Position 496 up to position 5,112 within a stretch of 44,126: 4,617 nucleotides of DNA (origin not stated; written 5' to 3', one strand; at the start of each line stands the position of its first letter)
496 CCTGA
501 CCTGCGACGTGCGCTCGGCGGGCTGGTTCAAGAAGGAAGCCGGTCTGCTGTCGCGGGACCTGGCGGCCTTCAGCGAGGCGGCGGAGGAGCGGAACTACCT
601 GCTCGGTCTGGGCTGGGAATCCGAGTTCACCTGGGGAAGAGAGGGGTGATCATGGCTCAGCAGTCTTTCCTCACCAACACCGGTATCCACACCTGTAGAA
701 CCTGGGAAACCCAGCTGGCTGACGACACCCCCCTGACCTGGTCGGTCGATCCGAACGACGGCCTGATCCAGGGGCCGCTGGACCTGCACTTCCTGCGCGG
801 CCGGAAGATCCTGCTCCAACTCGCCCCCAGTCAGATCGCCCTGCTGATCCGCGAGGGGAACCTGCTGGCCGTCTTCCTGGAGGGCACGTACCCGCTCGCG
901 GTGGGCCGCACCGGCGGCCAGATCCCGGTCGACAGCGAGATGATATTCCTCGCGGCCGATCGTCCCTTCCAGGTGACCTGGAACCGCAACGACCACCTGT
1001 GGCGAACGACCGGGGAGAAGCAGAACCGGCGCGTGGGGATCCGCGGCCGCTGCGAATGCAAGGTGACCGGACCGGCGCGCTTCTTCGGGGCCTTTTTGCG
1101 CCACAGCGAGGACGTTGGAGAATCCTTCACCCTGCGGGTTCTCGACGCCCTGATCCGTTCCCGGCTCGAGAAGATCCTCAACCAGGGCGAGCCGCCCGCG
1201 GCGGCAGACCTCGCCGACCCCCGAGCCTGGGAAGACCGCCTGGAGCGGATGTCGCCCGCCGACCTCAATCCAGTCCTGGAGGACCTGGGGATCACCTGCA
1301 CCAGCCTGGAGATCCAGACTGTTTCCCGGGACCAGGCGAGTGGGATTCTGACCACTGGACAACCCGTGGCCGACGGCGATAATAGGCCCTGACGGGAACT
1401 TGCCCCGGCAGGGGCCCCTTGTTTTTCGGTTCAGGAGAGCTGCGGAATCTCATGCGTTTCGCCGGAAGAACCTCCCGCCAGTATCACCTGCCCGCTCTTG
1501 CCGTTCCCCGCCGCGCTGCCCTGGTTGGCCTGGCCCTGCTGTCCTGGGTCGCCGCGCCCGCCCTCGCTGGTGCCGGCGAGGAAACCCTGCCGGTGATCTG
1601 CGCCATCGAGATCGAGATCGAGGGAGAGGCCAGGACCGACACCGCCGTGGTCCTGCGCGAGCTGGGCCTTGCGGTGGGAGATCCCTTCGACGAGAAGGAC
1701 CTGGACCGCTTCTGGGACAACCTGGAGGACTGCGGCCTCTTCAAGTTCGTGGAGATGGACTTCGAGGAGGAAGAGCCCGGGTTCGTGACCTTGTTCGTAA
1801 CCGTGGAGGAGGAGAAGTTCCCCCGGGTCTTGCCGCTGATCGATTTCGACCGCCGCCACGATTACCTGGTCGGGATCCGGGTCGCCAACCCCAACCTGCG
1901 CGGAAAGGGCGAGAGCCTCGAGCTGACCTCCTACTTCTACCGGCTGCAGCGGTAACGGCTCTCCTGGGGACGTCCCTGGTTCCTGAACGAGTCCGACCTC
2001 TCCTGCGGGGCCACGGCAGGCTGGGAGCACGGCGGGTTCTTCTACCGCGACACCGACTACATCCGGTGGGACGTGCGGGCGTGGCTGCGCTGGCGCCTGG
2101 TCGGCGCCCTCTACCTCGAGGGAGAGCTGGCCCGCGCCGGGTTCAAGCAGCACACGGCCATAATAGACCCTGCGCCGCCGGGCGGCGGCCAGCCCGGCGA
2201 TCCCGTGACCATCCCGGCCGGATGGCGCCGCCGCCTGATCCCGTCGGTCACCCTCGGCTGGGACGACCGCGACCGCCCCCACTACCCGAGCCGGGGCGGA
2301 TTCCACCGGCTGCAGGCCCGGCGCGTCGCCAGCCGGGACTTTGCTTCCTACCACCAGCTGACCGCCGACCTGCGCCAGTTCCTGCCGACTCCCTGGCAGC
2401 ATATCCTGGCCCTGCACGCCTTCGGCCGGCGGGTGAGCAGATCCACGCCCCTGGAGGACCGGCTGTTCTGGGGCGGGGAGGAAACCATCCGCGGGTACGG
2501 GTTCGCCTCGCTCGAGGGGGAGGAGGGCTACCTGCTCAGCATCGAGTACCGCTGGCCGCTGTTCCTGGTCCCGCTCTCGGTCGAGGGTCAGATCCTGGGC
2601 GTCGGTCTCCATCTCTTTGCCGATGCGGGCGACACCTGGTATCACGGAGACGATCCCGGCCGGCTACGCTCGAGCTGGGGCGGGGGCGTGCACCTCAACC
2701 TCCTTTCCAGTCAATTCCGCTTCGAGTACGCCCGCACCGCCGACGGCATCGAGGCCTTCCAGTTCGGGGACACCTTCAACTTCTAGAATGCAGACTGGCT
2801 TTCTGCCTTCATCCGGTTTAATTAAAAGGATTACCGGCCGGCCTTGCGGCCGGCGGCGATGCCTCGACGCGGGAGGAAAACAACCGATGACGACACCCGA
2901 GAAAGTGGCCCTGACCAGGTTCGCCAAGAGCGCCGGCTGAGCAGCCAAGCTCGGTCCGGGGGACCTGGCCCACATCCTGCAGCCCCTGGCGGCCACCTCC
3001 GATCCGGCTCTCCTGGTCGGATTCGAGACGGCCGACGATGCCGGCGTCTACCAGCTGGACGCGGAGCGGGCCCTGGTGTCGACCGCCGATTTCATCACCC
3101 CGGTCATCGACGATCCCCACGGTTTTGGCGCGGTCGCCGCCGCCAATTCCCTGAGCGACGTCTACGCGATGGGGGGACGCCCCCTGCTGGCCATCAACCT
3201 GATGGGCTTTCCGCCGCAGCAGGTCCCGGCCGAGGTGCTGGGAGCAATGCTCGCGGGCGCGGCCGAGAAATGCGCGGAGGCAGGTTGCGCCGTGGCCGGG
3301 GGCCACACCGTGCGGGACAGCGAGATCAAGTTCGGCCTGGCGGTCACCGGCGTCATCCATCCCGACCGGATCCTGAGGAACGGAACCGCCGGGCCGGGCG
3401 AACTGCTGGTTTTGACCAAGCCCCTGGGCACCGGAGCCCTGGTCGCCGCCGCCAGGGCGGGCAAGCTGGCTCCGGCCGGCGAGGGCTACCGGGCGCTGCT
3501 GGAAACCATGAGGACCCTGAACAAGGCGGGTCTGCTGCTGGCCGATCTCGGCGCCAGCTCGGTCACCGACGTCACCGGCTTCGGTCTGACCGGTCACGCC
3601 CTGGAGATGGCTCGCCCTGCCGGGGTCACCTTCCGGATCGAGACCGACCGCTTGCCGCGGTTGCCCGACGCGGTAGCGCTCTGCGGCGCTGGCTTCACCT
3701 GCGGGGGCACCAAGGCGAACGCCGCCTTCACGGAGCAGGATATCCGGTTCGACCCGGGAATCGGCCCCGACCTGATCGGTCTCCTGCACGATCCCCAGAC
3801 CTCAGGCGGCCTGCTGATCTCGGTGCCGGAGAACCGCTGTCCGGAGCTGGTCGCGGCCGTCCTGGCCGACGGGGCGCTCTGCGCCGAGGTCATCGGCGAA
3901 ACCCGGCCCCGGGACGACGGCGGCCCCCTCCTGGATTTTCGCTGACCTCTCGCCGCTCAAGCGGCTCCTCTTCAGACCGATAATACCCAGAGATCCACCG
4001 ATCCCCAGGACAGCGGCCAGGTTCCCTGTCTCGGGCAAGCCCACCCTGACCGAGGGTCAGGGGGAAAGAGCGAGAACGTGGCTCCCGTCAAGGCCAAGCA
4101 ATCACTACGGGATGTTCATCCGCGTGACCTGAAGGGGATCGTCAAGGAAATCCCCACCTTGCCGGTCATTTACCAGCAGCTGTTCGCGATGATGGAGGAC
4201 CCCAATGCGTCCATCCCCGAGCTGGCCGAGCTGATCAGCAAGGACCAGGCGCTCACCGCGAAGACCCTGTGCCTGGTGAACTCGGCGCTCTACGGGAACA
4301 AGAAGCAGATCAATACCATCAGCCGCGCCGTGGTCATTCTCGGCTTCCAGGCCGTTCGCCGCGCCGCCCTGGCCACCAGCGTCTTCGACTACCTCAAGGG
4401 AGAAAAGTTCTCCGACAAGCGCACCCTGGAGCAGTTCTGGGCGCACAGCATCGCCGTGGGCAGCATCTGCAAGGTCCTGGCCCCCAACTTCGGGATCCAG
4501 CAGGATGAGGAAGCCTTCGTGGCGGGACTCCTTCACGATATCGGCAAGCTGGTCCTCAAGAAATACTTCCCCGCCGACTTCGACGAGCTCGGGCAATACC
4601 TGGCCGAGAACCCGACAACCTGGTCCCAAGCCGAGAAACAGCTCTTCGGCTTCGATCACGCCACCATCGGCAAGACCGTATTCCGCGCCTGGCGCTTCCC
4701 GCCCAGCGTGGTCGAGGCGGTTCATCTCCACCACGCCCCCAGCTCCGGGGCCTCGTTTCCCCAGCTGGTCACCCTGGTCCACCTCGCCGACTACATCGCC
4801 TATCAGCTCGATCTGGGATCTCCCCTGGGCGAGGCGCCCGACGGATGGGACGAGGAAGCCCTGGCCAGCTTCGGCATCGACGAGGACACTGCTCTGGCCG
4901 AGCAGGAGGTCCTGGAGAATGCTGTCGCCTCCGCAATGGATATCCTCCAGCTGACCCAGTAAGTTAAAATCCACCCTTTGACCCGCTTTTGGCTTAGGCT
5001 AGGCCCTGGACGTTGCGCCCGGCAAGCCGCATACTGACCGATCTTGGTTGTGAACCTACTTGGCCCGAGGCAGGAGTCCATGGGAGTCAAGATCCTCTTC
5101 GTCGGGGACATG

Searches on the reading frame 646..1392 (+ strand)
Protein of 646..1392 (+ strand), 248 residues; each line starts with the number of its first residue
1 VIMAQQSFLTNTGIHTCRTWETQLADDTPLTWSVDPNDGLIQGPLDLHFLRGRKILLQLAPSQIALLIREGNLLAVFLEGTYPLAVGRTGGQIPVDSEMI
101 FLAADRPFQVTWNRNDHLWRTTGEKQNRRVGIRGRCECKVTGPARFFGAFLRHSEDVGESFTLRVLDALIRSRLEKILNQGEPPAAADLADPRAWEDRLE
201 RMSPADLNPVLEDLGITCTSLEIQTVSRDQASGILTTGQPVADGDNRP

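Call 59: search_protein_families(library=pfam, proteins=[window:646-1392:+], max_evalue=0.001)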
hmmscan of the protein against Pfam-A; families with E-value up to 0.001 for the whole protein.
window:646-1392:+ (248 aa): 1 family
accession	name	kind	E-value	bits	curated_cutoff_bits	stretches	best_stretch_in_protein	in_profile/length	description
PF13421.11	Band_7_1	-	2.2e-05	24.6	24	1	60-227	20-194/211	SPFH domain-Band 7 family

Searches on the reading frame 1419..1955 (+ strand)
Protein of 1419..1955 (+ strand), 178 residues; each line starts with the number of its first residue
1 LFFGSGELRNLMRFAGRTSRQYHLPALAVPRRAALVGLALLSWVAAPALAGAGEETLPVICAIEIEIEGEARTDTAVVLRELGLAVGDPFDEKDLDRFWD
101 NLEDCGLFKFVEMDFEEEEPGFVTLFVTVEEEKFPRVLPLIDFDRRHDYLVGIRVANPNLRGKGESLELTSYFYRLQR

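Call 59: search_protein_families(library=pfam, proteins=[window:1419-1955:+], max_evalue=0.001)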
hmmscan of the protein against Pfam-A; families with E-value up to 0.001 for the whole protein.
window:1419-1955:+ (178 aa): 1 family
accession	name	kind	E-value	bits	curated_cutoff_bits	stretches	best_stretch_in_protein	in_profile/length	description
PF07244.20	POTRA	-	4.3e-06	27.8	21.3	1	64-131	5-78/79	Surface antigen variable number repeat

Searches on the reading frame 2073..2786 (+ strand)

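Call 59: search_protein_families(library=pfam, proteins=[window:2073-2786:+], max_evalue=0.001)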
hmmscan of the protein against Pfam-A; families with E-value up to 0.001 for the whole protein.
window:2073-2786:+ (237 aa): 2 families
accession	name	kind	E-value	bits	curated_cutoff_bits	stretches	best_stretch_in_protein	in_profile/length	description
PF01103.29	Omp85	-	8.9e-16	58.7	24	1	50-232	110-320/325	Omp85 superfamily domain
PF03865.19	ShlB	-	3.3e-06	27.2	22.7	1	79-206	185-307/311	Haemolysin secretion/activation protein ShlB/FhaC/HecB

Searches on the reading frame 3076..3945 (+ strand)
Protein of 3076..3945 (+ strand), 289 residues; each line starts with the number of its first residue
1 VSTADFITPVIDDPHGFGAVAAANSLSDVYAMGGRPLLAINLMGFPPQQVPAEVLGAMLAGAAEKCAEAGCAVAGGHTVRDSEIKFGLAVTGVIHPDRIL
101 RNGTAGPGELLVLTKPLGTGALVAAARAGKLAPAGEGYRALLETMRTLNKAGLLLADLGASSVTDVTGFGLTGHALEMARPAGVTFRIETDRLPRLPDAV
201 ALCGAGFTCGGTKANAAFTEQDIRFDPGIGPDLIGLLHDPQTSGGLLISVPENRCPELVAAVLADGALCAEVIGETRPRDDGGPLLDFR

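Call 59: search_protein_families(library=pfam, proteins=[window:3076-3945:+], max_evalue=0.001)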
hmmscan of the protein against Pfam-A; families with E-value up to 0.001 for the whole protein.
window:3076-3945:+ (289 aa): 2 families
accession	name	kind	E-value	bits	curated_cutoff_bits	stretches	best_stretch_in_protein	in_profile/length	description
PF00586.29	AIRS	-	2.3e-21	76.7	24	1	3-94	18-112/112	AIR synthase related protein, N-terminal domain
PF02769.27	AIRS_C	-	3.1e-16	60.3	23.1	1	106-282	1-151/156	AIR synthase related protein, C-terminal domain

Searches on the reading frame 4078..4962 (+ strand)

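Call 59: search_protein_families(library=pfam, proteins=[window:4078-4962:+], max_evalue=0.001)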
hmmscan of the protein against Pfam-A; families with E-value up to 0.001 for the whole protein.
window:4078-4962:+ (294 aa): 2 families
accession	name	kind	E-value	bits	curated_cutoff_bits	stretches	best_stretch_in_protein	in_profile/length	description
PF08668.18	HDOD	-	1.3e-62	211.2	22.9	1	25-221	1-196/196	HDOD domain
PF01966.28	HD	-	1e-11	45.6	22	1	121-241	2-114/116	HD domain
